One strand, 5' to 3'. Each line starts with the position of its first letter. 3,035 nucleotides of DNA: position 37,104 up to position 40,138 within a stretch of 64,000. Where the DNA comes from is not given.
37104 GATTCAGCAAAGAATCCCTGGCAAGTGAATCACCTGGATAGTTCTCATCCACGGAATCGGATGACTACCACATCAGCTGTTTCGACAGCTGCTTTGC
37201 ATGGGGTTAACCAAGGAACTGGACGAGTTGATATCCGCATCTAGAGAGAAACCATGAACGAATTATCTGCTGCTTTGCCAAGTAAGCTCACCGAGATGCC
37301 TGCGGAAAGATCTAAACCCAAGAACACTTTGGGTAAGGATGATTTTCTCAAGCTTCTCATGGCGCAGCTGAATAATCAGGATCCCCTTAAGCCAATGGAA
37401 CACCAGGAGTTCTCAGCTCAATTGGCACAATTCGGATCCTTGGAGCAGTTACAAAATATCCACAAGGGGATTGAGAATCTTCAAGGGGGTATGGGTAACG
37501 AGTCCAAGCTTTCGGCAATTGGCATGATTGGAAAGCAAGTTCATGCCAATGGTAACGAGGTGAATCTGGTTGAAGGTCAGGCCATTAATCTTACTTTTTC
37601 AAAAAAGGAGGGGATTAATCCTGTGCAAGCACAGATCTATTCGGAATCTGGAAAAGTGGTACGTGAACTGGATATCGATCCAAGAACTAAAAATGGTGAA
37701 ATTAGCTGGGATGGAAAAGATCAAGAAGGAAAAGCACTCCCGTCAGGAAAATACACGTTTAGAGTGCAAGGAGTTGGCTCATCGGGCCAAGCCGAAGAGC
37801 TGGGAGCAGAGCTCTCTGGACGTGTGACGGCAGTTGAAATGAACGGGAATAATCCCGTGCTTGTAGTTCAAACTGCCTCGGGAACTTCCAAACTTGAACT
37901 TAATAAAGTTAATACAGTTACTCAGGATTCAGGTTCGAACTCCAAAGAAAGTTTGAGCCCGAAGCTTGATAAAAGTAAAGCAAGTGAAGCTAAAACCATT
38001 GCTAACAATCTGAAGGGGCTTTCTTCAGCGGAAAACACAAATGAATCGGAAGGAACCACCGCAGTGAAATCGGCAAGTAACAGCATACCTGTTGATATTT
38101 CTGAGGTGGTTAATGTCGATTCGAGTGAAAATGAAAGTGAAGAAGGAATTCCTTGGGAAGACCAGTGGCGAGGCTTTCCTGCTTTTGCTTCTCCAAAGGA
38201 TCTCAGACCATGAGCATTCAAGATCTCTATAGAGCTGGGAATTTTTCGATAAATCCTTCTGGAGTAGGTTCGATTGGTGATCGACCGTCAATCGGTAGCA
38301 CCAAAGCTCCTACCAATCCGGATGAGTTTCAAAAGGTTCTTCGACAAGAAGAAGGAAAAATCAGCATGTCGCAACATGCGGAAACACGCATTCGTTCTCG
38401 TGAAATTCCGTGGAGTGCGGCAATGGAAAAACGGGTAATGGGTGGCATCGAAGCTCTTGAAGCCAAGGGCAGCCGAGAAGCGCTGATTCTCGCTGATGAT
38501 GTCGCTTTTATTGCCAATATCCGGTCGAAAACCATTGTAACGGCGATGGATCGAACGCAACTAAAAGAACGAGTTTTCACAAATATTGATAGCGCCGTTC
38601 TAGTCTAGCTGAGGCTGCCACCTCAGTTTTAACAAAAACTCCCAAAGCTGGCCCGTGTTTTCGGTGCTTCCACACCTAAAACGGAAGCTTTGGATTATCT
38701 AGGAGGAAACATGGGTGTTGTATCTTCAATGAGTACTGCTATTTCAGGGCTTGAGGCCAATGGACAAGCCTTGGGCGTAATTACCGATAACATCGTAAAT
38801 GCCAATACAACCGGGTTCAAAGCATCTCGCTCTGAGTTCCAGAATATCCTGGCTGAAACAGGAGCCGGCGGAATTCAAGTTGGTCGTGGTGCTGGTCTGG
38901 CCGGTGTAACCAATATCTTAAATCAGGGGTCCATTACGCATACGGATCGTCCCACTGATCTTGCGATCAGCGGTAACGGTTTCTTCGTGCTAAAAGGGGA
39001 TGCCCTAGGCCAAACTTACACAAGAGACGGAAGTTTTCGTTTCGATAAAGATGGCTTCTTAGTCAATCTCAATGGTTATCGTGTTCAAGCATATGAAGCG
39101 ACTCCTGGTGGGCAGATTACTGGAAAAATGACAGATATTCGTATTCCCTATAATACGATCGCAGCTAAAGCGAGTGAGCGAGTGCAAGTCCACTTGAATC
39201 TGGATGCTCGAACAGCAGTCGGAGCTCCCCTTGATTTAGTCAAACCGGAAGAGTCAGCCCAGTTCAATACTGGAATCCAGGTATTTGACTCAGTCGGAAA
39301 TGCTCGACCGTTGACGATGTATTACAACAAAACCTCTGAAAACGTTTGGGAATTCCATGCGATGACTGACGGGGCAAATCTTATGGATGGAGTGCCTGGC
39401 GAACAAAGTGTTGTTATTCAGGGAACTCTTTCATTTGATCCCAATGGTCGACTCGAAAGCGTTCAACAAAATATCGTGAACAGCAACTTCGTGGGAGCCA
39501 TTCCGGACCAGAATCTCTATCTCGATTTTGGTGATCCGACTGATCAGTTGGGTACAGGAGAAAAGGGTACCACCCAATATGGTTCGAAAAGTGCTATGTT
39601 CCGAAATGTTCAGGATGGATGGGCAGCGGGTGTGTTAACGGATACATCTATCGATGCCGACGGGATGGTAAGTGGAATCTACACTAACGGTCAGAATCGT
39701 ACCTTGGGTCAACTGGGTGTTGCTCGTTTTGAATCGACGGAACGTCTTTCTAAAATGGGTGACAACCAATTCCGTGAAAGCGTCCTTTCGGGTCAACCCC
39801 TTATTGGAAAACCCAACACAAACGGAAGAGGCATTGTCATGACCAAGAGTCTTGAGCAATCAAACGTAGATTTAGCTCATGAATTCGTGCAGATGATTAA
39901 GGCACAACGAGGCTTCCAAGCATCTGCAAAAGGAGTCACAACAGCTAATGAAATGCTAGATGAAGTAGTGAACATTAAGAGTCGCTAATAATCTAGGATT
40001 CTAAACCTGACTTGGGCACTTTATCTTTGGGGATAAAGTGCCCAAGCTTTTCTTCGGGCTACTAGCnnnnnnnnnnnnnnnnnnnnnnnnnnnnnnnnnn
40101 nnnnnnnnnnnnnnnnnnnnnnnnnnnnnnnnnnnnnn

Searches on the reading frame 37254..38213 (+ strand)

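Call 34: search_protein_families(library=ncbifam, proteins=[window:37254-38213:+], max_evalue=0.00001)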
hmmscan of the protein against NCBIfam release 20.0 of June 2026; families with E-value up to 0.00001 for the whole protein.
window:37254-38213:+ (319 aa): 11 families
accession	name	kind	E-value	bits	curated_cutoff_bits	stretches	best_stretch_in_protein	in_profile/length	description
NF005176.1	PRK06655.1-1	equivalog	2.6e-42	145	230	1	27-222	2-196/197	flagellar hook assembly protein FlgD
NF009453.0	PRK12813.1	equivalog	7.7e-30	104.1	264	1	29-208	33-208/223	flagellar basal body rod modification protein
NF007197.1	PRK09618.1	equivalog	1.4e-29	102.9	129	1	16-114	15-111/138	flagellar hook assembly protein FlgD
NF009277.0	PRK12634.1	equivalog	1.4e-25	90.7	333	1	18-214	19-214/221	flagellar basal body rod modification protein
NF009276.0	PRK12633.1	equivalog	1.6e-24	87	383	1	28-220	28-228/234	flagellar basal body rod modification protein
NF009452.0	PRK12812.1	equivalog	2e-21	76.5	258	1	20-181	40-214/289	flagellar basal body rod modification protein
NF007198.0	PRK09619.1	equivalog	1.4e-17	64.2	267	1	20-201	22-198/218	flagellar hook assembly protein FlgD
NF005278.0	PRK06792.1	equivalog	1.5e-15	57.4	257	1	16-115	41-140/190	flagellar basal body rod modification protein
NF008875.0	PRK11911.1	equivalog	9e-14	51.7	274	1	22-109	22-109/140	flagellar basal body rod modification protein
NF004670.1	PRK06009.1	equivalog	2.9e-13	50.2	124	1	27-102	2-74/108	flagellar hook assembly protein FlgD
NF004496.1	PRK05842.1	equivalog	1.2e-11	44.4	250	1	17-76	19-78/271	flagellar hook assembly protein FlgD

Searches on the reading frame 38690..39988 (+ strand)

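Call 35: search_protein_families(library=ncbifam, proteins=[window:38690-39988:+], max_evalue=0.00001)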
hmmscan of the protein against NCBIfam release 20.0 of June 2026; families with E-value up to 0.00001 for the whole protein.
window:38690-39988:+ (432 aa): 24 families
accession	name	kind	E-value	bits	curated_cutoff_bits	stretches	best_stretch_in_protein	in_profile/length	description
NF004238.1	PRK05682.1-1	equivalog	3.6e-103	346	400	1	13-430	2-414/414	flagellar hook protein FlgE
NF004241.1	PRK05682.1-5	equivalog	3.1e-90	303.4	469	1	12-430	3-445/446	flagellar hook protein FlgE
TIGR03506.1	FlgEFG_subfam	subfamily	2e-89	300.8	70.25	1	13-412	2-351/351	flagellar hook-basal body complex protein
NF005286.1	PRK06803.1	equivalog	1.4e-86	291.1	467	1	13-428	2-400/402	flagellar hook protein FlgE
NF004242.0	PRK05682.2-1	equivalog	1.4e-78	264.6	365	1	8-429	1-420/422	flagellar hook protein FlgE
NF004243.1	PRK05682.2-2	equivalog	1.3e-74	251.7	801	1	8-430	1-419/420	flagellar hook protein FlgE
NF004240.1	PRK05682.1-4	equivalog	2.5e-73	247.9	472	1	14-429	3-442/443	flagellar hook protein FlgE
TIGR02489.1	flgE_epsilon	equivalog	2.9e-66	224.4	412.85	2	189-430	480-718/719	flagellar hook protein FlgE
NF040922.1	flgE_Caulobact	equivalog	1.1e-56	192.9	750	2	287-430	361-504/505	flagellar hook protein FlgE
NF009278.1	PRK12636.1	equivalog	1e-54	185.9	350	2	317-430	149-262/263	flagellar basal body rod protein FlgG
NF009279.0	PRK12637.1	equivalog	9.8e-51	172.9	663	2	178-429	231-472/473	flagellar hook protein FlgE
TIGR02490.1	flgF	equivalog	7.6e-50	169.5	178.5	1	16-410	3-218/218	flagellar basal-body rod protein FlgF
TIGR02488.1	flgG_G_neg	equivalog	7.2e-48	163.3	252.75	2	13-135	1-137/259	flagellar basal-body rod protein FlgG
NF009456.0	PRK12816.1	equivalog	3.5e-42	144.9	416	2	11-143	2-147/264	flagellar basal body rod protein FlgG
NF004495.0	PRK05841.1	equivalog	5.1e-25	88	857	2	295-430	455-602/603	flagellar hook protein FlgE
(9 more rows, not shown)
